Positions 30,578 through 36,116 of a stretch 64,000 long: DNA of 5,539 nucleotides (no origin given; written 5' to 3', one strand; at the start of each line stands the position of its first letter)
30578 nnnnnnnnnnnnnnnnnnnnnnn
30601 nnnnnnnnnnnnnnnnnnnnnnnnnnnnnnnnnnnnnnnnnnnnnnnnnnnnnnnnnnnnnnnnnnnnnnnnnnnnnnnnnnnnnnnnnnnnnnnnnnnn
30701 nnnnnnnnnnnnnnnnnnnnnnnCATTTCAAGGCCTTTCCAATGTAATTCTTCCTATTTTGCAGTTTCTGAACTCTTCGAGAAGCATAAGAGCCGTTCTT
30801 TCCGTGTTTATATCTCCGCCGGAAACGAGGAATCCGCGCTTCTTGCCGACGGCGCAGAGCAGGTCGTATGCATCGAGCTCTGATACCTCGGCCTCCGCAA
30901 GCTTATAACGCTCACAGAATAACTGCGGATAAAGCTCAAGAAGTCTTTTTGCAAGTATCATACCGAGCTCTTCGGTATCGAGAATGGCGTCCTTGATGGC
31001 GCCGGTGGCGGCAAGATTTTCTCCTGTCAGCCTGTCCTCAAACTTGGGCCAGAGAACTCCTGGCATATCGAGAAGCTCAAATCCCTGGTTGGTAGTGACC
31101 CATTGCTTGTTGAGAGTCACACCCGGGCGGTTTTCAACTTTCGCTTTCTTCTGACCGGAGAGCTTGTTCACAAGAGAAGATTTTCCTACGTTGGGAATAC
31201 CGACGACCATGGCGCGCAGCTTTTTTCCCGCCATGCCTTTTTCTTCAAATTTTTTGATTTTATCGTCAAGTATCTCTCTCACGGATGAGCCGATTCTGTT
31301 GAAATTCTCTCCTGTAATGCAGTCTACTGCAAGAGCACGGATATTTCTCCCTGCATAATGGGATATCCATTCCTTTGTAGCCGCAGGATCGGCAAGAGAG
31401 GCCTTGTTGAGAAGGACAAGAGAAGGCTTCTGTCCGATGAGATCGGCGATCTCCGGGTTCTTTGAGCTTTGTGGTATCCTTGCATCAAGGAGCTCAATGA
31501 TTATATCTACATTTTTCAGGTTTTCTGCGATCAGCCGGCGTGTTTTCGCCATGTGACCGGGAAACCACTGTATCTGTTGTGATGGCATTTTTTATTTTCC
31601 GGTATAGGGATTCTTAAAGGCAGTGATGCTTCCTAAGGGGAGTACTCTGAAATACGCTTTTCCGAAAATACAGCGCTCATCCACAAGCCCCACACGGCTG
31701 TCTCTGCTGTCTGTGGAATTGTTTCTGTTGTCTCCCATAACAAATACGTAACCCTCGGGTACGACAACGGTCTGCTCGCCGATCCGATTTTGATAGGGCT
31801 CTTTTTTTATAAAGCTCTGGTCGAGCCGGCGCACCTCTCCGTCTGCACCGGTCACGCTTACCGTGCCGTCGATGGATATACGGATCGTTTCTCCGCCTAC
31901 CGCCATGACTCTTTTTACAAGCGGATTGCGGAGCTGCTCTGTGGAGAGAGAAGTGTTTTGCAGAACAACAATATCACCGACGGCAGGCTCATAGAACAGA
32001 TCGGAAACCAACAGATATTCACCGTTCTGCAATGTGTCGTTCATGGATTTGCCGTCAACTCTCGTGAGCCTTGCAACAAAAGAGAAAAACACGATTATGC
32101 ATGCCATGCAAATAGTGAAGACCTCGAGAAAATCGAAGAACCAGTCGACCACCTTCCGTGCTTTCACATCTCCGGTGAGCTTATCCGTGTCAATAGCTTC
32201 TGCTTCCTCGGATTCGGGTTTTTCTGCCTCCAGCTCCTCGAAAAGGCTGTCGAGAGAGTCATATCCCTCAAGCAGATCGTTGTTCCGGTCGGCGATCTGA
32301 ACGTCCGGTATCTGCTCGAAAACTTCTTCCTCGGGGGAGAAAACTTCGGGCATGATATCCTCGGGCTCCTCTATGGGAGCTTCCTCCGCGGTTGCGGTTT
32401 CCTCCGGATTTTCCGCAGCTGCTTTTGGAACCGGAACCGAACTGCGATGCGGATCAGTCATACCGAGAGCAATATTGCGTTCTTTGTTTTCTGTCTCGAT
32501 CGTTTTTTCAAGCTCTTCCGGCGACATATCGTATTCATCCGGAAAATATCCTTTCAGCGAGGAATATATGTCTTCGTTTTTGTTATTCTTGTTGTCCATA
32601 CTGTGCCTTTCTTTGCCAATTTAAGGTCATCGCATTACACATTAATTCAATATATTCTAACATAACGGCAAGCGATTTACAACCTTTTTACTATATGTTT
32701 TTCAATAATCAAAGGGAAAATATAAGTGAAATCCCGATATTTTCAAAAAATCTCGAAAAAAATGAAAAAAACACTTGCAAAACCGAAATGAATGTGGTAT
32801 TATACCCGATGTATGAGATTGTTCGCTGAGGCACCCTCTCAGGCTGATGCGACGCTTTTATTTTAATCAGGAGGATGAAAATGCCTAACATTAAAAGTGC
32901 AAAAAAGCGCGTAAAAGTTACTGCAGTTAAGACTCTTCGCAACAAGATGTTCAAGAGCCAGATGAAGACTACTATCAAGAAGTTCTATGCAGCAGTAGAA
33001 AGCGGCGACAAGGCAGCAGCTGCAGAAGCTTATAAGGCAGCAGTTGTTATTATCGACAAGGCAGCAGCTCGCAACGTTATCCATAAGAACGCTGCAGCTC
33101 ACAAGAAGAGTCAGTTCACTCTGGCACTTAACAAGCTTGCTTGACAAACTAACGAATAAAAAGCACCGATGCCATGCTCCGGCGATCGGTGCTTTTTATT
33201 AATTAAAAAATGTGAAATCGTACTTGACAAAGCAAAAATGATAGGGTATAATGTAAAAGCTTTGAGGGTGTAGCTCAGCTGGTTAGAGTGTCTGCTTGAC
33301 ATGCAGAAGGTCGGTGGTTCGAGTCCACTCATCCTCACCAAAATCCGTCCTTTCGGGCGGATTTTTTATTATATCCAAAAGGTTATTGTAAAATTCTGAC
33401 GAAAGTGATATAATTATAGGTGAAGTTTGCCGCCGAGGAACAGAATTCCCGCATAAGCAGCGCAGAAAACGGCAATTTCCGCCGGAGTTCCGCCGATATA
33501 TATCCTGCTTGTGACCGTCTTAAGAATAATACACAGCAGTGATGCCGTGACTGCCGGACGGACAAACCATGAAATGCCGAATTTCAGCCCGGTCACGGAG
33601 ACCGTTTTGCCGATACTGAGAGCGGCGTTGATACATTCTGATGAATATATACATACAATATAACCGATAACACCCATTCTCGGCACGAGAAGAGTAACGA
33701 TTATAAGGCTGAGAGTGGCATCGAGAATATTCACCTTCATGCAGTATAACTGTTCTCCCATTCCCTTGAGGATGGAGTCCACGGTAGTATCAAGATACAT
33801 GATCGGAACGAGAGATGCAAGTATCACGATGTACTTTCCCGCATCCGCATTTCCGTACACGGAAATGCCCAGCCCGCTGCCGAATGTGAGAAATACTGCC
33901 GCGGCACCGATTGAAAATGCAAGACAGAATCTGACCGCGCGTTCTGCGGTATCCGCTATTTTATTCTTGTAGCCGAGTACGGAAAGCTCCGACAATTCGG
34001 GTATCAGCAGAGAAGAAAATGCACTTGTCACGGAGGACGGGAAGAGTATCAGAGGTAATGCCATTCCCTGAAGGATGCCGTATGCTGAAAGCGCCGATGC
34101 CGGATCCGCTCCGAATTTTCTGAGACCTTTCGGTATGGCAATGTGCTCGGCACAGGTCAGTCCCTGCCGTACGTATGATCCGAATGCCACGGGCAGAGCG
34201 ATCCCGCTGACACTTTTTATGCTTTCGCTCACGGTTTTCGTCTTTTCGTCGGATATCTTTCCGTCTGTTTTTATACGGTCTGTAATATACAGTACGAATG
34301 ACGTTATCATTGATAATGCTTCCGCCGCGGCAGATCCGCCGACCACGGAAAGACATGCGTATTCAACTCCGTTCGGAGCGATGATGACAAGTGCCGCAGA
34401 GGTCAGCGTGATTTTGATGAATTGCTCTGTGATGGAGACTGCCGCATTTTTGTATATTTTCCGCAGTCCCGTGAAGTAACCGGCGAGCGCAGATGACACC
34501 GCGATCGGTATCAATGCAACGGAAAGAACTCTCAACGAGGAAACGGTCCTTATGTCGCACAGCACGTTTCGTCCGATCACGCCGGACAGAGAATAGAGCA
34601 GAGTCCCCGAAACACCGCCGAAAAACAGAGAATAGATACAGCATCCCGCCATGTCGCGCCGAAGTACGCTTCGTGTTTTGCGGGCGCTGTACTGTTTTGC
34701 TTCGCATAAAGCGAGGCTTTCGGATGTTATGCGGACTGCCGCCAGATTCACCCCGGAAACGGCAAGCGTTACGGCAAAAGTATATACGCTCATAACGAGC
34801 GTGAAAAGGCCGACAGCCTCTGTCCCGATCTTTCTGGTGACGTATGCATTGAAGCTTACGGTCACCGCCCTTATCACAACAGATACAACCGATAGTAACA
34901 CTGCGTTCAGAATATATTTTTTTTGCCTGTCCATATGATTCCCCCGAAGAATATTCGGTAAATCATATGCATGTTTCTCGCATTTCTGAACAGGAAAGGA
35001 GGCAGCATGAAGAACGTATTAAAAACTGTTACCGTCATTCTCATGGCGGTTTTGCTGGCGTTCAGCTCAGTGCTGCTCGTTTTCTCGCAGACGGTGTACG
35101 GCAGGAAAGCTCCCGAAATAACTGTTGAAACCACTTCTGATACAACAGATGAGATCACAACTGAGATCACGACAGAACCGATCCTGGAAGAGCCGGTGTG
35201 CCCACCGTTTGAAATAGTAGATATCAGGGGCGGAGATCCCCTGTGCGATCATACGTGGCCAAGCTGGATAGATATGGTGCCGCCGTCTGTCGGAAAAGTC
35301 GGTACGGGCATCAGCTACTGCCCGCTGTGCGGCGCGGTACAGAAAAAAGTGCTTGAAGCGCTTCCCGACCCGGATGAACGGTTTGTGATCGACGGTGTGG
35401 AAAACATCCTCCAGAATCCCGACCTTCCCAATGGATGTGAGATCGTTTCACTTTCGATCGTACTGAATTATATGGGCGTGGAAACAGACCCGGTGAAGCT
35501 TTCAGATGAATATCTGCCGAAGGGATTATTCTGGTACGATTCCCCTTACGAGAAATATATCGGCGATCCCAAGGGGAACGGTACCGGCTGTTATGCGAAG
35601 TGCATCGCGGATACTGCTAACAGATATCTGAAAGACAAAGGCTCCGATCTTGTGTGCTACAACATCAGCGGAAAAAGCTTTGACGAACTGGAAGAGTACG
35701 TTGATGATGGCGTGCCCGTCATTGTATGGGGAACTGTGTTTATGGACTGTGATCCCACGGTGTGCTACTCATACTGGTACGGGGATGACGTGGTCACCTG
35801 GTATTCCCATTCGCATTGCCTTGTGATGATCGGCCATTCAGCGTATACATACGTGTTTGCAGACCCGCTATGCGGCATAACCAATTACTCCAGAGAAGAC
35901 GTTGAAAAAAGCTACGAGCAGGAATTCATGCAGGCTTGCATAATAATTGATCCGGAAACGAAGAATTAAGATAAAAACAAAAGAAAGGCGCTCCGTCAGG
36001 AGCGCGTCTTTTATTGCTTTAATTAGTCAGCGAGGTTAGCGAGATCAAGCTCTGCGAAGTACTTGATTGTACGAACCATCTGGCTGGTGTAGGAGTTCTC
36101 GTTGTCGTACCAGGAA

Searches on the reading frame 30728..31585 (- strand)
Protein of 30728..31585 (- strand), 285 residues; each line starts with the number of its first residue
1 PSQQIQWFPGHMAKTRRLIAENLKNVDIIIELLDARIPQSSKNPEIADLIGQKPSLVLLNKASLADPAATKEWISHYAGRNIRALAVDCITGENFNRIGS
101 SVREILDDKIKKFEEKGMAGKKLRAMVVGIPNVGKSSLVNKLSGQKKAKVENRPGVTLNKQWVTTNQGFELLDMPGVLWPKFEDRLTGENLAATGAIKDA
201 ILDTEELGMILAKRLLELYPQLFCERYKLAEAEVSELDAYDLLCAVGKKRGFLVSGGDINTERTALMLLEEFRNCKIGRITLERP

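Call 47: search_protein_families(library=pfam, proteins=[window:30728-31585:-], max_evalue=0.0001)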
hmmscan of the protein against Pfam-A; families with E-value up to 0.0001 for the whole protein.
window:30728-31585:- (285 aa): 3 families
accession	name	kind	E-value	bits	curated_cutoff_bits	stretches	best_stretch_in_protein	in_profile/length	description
PF01926.29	MMR_HSR1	-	2.2e-18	66.8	21.9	1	125-189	2-68/113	50S ribosome-binding GTPase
PF02421.24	FeoB_N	-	1.8e-10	41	27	1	125-177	3-57/156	Ferrous iron transport protein B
PF03193.22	RsgA_GTPase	-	1.4e-05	25.5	30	0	55-152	56-136/174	RsgA GTPase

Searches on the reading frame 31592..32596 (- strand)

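Call 47: search_protein_families(library=pfam, proteins=[window:31592-32596:-], max_evalue=0.0001)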
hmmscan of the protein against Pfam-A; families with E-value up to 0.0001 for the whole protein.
window:31592-32596:- (334 aa): 1 family
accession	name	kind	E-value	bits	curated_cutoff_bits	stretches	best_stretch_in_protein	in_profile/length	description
PF10502.14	Peptidase_S26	-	8.2e-32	110.9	22.9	1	156-318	4-167/168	Signal peptidase, peptidase S26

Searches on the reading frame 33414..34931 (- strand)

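Call 47: search_protein_families(library=pfam, proteins=[window:33414-34931:-], max_evalue=0.0001)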
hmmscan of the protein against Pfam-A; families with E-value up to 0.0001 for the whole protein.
window:33414-34931:- (505 aa): 1 family
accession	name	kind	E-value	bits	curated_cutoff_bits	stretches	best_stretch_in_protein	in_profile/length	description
PF01943.22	Polysacc_synt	-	2.2e-11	44.1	28.2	1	9-316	4-273/274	Polysaccharide biosynthesis protein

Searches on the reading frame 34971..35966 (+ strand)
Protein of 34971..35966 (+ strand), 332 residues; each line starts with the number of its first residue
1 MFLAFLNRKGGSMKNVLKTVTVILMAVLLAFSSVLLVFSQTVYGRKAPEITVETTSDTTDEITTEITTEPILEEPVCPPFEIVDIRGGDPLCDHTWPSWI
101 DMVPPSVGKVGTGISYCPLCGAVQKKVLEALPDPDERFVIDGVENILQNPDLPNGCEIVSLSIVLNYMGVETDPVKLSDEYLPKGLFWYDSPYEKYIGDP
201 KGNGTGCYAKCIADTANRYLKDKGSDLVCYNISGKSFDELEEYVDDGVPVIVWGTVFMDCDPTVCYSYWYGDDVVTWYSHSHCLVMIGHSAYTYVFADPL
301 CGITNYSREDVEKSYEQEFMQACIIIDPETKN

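Call 47: search_protein_families(library=pfam, proteins=[window:34971-35966:+], max_evalue=0.0001)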
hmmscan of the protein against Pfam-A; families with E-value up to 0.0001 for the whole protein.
window:34971-35966:+ (332 aa): 1 family
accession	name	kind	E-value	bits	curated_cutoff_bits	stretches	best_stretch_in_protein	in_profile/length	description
PF13529.12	Peptidase_C39_2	-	7.4e-21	75.7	24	1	142-299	2-142/143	Peptidase_C39 like family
